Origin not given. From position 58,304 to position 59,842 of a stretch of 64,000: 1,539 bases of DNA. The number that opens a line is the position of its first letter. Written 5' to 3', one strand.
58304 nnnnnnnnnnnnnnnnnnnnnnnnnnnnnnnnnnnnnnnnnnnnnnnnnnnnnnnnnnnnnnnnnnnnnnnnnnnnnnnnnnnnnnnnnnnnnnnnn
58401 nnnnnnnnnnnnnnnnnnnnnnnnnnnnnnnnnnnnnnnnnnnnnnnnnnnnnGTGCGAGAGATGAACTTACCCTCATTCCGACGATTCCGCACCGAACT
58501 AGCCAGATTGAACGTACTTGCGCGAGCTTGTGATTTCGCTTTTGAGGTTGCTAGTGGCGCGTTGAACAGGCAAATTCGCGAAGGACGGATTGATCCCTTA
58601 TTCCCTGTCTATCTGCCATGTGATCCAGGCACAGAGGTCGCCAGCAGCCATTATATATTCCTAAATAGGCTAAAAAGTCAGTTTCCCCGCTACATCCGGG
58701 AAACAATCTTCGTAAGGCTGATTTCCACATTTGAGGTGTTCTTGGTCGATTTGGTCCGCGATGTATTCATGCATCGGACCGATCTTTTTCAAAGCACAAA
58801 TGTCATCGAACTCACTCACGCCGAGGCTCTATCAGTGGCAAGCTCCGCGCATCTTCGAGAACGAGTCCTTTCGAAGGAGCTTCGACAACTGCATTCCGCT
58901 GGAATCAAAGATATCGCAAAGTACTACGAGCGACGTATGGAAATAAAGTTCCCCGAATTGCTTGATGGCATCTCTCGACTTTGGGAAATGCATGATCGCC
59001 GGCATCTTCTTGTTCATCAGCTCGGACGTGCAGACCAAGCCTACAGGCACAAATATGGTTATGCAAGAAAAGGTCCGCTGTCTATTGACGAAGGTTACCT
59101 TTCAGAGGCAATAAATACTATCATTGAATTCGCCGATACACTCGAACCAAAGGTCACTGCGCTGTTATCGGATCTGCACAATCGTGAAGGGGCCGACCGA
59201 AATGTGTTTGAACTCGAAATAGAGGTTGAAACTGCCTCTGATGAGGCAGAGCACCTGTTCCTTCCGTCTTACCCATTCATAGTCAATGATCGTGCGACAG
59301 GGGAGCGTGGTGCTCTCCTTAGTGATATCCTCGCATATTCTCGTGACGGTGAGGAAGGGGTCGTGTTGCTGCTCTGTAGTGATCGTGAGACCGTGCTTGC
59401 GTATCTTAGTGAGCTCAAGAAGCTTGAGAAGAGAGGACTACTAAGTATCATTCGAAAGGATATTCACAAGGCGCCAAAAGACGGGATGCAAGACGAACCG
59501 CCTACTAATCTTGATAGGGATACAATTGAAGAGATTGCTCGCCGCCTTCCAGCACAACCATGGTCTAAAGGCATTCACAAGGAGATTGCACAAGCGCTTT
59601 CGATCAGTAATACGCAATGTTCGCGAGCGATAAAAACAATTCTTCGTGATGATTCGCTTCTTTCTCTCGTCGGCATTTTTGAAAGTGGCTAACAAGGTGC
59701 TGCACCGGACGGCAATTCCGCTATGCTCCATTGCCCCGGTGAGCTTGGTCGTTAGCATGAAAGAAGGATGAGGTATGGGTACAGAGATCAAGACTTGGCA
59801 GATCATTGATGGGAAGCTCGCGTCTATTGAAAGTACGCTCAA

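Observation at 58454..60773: Candidate novel two-gene defence cassette: HEPN-like RNase plus NucS-like nuclease inside a dead BREX locus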

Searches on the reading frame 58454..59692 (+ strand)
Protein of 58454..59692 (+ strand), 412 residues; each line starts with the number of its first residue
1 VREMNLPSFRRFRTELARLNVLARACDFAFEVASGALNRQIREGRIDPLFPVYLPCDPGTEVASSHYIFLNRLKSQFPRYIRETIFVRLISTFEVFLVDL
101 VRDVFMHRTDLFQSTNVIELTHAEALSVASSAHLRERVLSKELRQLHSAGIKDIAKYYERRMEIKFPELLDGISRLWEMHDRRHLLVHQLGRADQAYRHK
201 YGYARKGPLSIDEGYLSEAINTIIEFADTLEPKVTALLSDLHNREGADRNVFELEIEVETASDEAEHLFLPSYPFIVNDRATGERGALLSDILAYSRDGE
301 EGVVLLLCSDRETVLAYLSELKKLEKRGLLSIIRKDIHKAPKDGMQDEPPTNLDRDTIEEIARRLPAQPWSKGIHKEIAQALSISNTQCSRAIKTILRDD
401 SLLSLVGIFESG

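Call 3: search_protein_families(library=pfam, proteins=[window:58454-59692:+], max_evalue=1)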
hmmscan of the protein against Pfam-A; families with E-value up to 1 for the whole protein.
window:58454-59692:+ (412 aa): 3 families
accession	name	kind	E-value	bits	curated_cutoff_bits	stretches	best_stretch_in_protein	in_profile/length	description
PF13545.12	HTH_Crp_2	-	0.011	16.1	27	0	118-170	21-67/70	Crp-like helix-turn-helix domain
PF13412.12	HTH_24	-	0.18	11.8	21.9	0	376-394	21-39/48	Winged helix-turn-helix DNA-binding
PF02205.27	WH2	-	0.22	11.7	23.1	1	282-293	2-13/28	WH2 motif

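Call 4: search_protein_families(library=padloc, proteins=[window:58454-59692:+], max_evalue=1)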
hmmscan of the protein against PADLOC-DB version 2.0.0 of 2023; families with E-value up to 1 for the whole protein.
window:58454-59692:+ (412 aa): 0 families

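Call 5: search_protein_families(library=ncbifam, proteins=[window:58454-59692:+], max_evalue=1)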
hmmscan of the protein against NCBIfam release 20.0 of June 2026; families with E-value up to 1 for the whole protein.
window:58454-59692:+ (412 aa): 0 families

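Call 11: find_homologous_proteins(query=window:58454-59692:+)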
Query window:58454-59692:+ (412 aa): 22 proteins with E <= 0.001 among 8000 candidates.
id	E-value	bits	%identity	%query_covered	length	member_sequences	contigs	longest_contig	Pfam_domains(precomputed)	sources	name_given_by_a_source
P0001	1.2e-256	869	100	96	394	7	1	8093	-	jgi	jgi:hypothetical protein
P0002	1.1e-185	635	71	96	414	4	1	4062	-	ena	-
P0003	1.1e-163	563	63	99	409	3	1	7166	-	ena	-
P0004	3.1e-119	417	51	98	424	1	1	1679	-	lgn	-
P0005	7.4e-92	327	45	98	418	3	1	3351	-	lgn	-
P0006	2.2e-91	325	46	98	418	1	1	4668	-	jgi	jgi:hypothetical protein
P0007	1.0e-89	320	43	98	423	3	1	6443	-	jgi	jgi:hypothetical protein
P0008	1.5e-89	319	44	95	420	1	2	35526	-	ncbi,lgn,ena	-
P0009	2.2e-89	318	42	98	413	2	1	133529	-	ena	-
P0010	1.2e-84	303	51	70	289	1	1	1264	-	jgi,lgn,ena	jgi:hypothetical protein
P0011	1.3e-82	296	39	98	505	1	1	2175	-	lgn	-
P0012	4.4e-78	281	42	83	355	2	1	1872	-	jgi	jgi:hypothetical protein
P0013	8.6e-69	251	37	95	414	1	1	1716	-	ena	-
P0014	3.5e-68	249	39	96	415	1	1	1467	-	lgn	-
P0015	4.3e-68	248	39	97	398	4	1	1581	-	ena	-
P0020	1.8e-43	167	32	96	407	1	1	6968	-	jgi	jgi:hypothetical protein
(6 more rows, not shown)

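Call 13: find_encoding_contigs(protein=P0008, flank=8000, max_places=3)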
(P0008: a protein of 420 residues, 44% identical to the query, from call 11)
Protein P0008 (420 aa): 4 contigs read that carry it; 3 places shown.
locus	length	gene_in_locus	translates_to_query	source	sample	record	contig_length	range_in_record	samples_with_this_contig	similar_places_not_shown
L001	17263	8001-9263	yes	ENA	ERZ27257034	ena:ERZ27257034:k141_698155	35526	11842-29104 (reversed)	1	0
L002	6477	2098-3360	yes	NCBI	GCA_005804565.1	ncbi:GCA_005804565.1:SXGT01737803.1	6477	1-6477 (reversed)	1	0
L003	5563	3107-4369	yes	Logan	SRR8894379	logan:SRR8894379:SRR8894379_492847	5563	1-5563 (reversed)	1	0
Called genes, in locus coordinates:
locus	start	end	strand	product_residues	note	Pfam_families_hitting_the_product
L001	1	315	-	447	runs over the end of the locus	-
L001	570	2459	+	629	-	PF20172:DUF6538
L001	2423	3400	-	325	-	-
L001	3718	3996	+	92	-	PF01527:HTH_Tnp_1, PF13384:HTH_23 (weak), PF13518:HTH_28 (weak)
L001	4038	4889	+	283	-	PF13276:HTH_21, PF00665:rve, PF13683:rve_3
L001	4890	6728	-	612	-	PF00270:DEAD, PF00271:Helicase_C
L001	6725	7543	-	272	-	PF08878:HamA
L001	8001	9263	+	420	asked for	-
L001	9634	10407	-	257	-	PF10108:DNA_pol_B_exo2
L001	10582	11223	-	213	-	-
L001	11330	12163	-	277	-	PF10108:DNA_pol_B_exo2, PF13482:RNase_H_2 (faint)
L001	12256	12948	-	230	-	-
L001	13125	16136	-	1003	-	PF03389:MobA_MobL (weak)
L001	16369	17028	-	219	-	-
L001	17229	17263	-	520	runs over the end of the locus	-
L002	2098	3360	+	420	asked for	-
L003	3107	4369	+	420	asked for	-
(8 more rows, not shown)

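Call 14: find_encoding_contigs(protein=P0009, flank=8000, max_places=3)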
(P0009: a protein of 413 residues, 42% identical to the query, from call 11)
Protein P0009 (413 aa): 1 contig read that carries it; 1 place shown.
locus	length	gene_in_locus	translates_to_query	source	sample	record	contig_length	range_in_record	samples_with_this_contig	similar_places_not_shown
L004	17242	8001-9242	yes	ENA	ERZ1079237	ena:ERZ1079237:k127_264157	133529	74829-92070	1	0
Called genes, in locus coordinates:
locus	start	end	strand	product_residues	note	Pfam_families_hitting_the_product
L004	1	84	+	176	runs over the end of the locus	PF01850:PIN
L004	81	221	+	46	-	-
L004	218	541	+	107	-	-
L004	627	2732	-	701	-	PF03030:H_PPase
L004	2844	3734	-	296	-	PF00586:AIRS, PF02769:AIRS_C (weak)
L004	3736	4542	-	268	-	PF00378:ECH_1, PF16113:ECH_2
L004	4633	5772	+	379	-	PF02771:Acyl-CoA_dh_N, PF02770:Acyl-CoA_dh_M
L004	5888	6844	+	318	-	PF00441:Acyl-CoA_dh_1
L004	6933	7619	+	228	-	-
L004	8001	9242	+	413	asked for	-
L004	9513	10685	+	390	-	PF00108:Thiolase_N, PF00109:ketoacyl-synt (weak), PF02803:Thiolase_C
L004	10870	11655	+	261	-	PF00106:adh_short, PF13561:adh_short_C2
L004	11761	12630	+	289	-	PF00378:ECH_1, PF16113:ECH_2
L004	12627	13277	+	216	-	PF14514:TetR_C_9, PF17932:TetR_C_24 (faint), PF17938:TetR_C_29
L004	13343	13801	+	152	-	PF01047:MarR, PF12802:MarR_2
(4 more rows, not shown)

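Call 15: find_encoding_contigs(protein=P0003, flank=8000, max_places=3)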
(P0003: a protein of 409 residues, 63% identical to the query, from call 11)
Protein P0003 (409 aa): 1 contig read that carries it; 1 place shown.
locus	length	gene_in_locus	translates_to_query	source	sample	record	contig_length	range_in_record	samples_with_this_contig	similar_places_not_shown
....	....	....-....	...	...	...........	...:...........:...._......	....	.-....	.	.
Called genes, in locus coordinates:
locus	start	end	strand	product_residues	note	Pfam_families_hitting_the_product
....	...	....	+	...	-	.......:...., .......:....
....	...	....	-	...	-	-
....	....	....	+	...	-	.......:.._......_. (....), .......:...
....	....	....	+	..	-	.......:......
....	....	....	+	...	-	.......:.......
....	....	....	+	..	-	-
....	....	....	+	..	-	-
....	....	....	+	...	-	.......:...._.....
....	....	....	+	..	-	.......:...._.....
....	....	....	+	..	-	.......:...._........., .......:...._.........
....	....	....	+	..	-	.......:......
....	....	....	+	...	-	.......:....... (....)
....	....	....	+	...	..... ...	-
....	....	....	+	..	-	?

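Call 16: find_encoding_contigs(protein=P0002, flank=8000, max_places=2)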
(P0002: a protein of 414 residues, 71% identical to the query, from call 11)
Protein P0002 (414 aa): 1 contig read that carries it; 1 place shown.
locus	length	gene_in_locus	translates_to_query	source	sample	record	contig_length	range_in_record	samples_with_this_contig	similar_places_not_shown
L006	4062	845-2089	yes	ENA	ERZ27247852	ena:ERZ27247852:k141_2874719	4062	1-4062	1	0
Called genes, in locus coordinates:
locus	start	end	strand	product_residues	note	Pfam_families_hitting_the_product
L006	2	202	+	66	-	?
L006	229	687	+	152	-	PF12569:NatA_aux_su (weak)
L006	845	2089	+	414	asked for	-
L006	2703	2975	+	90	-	-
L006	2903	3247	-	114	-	-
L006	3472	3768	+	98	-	PF15535:Ntox37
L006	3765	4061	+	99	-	?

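Call 17: find_encoding_contigs(protein=P0007, flank=8000, max_places=2)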
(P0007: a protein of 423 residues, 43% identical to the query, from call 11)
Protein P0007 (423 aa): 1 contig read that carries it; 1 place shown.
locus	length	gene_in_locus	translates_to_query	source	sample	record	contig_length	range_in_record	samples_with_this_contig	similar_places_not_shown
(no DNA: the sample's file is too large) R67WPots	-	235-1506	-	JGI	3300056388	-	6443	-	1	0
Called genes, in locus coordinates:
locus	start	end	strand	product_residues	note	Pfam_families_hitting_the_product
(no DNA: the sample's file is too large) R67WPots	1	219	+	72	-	?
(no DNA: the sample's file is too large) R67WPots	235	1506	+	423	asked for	-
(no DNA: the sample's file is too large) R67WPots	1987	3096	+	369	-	-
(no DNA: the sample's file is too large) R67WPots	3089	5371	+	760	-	PF14457:Prok-E2_A (weak), PF00899:ThiF, PF14464:Prok-JAB (weak)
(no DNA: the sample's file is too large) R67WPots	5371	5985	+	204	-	-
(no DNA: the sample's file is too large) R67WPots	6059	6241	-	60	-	PF12840:HTH_20 (weak)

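Call 18: find_encoding_contigs(protein=P0020, flank=8000, max_places=2)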
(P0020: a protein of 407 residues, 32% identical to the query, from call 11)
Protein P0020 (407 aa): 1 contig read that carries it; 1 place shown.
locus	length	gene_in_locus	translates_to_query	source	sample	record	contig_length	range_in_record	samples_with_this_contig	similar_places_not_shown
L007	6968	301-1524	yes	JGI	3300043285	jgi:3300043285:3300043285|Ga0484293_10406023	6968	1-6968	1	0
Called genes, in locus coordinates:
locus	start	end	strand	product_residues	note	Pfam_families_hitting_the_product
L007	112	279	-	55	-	-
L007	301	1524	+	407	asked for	-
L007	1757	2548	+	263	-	PF12833:HTH_18, PF00165:HTH_AraC (weak)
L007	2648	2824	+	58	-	-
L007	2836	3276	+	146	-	PF02627:CMD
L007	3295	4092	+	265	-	-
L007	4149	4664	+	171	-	PF13302:Acetyltransf_3, PF00583:Acetyltransf_1 (weak)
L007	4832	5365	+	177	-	PF00578:AhpC-TSA (faint), PF13905:Thioredoxin_8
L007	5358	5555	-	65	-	-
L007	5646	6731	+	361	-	-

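Call 25: search_solved_structures(query=A1, max_evalue=10)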
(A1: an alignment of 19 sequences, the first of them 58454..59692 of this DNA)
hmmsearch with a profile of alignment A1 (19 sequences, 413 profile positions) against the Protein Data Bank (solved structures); distinct sequences matched with E-value up to 10: 1.
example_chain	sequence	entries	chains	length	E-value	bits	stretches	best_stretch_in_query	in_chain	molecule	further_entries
9vth_SS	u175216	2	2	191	0.28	13.2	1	4-84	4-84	40S ribosomal protein S7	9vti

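Call 26: search_protein_families(library=phrogs, proteins=[window:58454-59692:+], max_evalue=1)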
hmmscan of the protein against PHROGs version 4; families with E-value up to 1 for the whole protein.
window:58454-59692:+ (412 aa): 1 family
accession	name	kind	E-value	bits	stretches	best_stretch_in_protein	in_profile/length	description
phrog_645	-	DNA, RNA and nucleotide metabolism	0.35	12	1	376-399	41-65/196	Rnase E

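Call 36: find_related_loci(query=A1, collection=metagenome_contigs, flank=8000)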
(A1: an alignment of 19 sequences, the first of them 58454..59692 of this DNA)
Query A1 (412 aa) in metagenome_contigs; peptide patterns used: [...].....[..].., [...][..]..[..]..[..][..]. (x = any residue, [..] = any of these).
214 stretches matched a pattern; 40 encode a relative of the query (tblastn E <= 1e-3); 40 distinct loci.
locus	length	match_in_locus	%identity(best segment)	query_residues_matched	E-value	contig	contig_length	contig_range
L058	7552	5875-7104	63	3-412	2e-175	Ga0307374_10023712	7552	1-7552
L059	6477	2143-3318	44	15-407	3e-95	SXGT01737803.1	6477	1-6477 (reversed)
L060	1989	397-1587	37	4-407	5e-78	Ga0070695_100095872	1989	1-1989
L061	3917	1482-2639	39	15-407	5e-74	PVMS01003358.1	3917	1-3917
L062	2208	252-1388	39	8-399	7e-76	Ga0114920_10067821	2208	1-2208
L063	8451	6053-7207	37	14-407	3e-68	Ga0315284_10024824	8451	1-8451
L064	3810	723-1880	37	14-407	7e-68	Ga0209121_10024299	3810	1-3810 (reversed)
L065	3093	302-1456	36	14-407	8e-66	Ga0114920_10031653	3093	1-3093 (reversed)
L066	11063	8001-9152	35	5-401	2e-64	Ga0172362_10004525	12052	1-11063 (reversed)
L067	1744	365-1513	35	6-401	3e-64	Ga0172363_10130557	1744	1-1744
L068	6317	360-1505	33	8-402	1e-61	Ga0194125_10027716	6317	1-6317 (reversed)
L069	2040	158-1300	35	8-401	5e-63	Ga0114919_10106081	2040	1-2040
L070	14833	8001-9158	31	6-402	2e-57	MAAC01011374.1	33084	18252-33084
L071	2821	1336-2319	37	3-334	2e-55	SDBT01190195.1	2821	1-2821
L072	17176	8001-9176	30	6-397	8e-55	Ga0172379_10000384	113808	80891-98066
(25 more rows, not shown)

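Call 39: predict_structure(alignment_id=A1)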
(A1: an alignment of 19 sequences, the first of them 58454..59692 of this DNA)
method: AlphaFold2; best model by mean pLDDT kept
length: 412 residues; sequences in the alignment: 19
mean_pLDDT: 82.5   pTM: 0.56
mean pLDDT of the five models: 82.5, 82.2, 82.1, 81.8, 80.9
residues with pLDDT >= 90: 136; 70-90: 211; 50-70: 48; < 50: 17
segments of 3 or more residues with pLDDT < 50: 242-248, 342-347
pLDDT, mean of each block of 10 residues (from residue 1): 72 95 94 94 92 89 93 92 95 94 82 64 68 72 84 91 90 89 80 73 73 93 95 84 46 83 82 80 77 79 83 88 88 79 47 85 86 88 87 84 79 39
secondary structure, 60 per line:
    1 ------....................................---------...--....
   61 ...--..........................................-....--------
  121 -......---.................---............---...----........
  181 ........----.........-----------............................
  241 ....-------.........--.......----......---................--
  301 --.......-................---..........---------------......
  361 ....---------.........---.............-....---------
elements in order: H7-42 E52-54 E57-63 H66-107 H109-112 H122-127 H131-147 H151-162 H173-188 H193-201 H213-244 E252-260 H263-269 E274-279 E283-288 H289-292 E293-298 E303-309 H311-326 E330-339 H355-364 H374-382 H386-398 H400-403

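Call 41: search_protein_representatives(alignment_id=A1)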
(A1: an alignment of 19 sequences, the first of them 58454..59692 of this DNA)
Query: 19 sequences, 413 profile positions. Proteins with E-value up to 0.001 (for the whole library): 2508; up to 1e-10: 566; up to 1e-30: 240. The best 150 are listed.
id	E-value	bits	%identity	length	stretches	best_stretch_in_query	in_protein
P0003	6.4e-161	552.2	-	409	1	4-412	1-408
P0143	1.0e-153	528.5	-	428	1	3-409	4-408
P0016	2.2e-142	491.1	-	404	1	4-412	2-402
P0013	1.3e-140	485.3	-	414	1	3-412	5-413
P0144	8.6e-134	462.8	-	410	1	4-410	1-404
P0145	1.1e-131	455.9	-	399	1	4-408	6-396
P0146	2.0e-131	455.0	-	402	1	8-409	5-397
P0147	6.6e-130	450.1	-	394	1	6-412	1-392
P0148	1.9e-122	425.4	-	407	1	1-408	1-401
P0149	8.9e-122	423.3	-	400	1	7-410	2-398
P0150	6.2e-121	420.5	-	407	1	1-412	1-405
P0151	8.0e-121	420.1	-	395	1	5-400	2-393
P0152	1.2e-115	403.0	-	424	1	9-398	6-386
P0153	1.5e-113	396.1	-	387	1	6-403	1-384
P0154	2.7e-108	378.9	-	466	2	6-398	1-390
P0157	1.2e-104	366.9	-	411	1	7-408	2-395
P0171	3.1e-92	326.0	-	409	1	6-408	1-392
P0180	3.7e-85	302.7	-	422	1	7-402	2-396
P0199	2.2e-78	280.4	-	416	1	5-408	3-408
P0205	6.4e-77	275.5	-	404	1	11-397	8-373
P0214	5.5e-72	259.3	-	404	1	9-401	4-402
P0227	8.6e-69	248.8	-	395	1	7-403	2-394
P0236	1.8e-66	241.1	-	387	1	6-394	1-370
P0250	1.9e-60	221.2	-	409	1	7-410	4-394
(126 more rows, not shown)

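Call 42: fold_search(model_id=the predicted structure, library=pdb)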
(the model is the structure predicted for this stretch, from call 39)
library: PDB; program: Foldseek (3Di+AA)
matches with E <= 10: 885; with E <= 0.001: 0
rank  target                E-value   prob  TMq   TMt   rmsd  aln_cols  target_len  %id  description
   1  6bua                  2.0e-02  0.28  0.13  0.07  35.5       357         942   13  Drosophila Dicer-2 apo homology model (helicase, Platform-PAZ, RNaseIII domains) (released 2017-12-27)
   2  9hve_K                2.5e-02  0.54  0.12  0.17  18.2       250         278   11  Native human eIF2-eIF2B complex (released 2025-11-19)
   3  5mdw_7                4.6e-02  0.25  0.13  0.15  17.8       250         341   12  Structure of ArfA(A18T) and RF2 bound to the 70S ribosome (pre-accommodated state) (released 2016-12-14)
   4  6o81_L                5.4e-02  0.30  0.13  0.17  15.4       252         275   13  Electron cryo-microscopy of the eukaryotic translation initiation factor 2B bound to translation initiation factor 2 f (released 2019-05-15)
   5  1olp_D                6.0e-02  0.14  0.12  0.11  21.1       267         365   10  Alpha Toxin from Clostridium Absonum (released 2003-10-23)
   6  6d8z_B                6.3e-02  0.20  0.14  0.18  24.8       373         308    9  Crystal Structure of the C-terminal Guanine Nucleotide Exchange Factor Module of Human Trio (released 2019-02-20)
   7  8ips_B                6.3e-02  0.13  0.13  0.10  33.8       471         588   13  Cryo-EM structure of heme transporter CydDC from Escherichia coli in the inward facing heme loading state (released 2023-06-14)
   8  1qm6_A                7.0e-02  0.11  0.09  0.10  19.7       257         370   13  Closed form of Clostridium perfringens alpha-toxin strain NCTC8237 (released 1999-09-27)
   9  8dmm_A                8.5e-02  0.09  0.11  0.09  29.5       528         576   12  Structure of the vanadate-trapped MsbA bound to KDL (released 2022-12-14)
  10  1ca1                  9.0e-02  0.13  0.10  0.11  19.0       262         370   10  ALPHA-TOXIN FROM CLOSTRIDIUM PERFRINGENS (released 1999-05-04)
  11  8oz0_D                1.1e-01  0.35  0.14  0.19  17.9       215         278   12  Structure of a human 48S translation initiation complex with eIF4F and eIF4A (released 2024-02-07)
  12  2wxt                  1.1e-01  0.14  0.09  0.10  17.4       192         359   14  Clostridium perfringens alpha-toxin strain NCTC8237 (released 2009-11-17)
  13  1olp_A                1.1e-01  0.14  0.11  0.12  18.2       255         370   10  Alpha Toxin from Clostridium Absonum (released 2003-10-23)
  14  6m6z_A                1.2e-01  0.20  0.11  0.18  16.1       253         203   13  A de novo designed transmembrane nanopore, TMH4C4 (released 2020-06-24)
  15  2wy6_C                1.2e-01  0.12  0.09  0.10  17.9       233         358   11  Clostridium perfringens alpha-toxin strain NCTC8237 mutant T74I (released 2009-11-24)
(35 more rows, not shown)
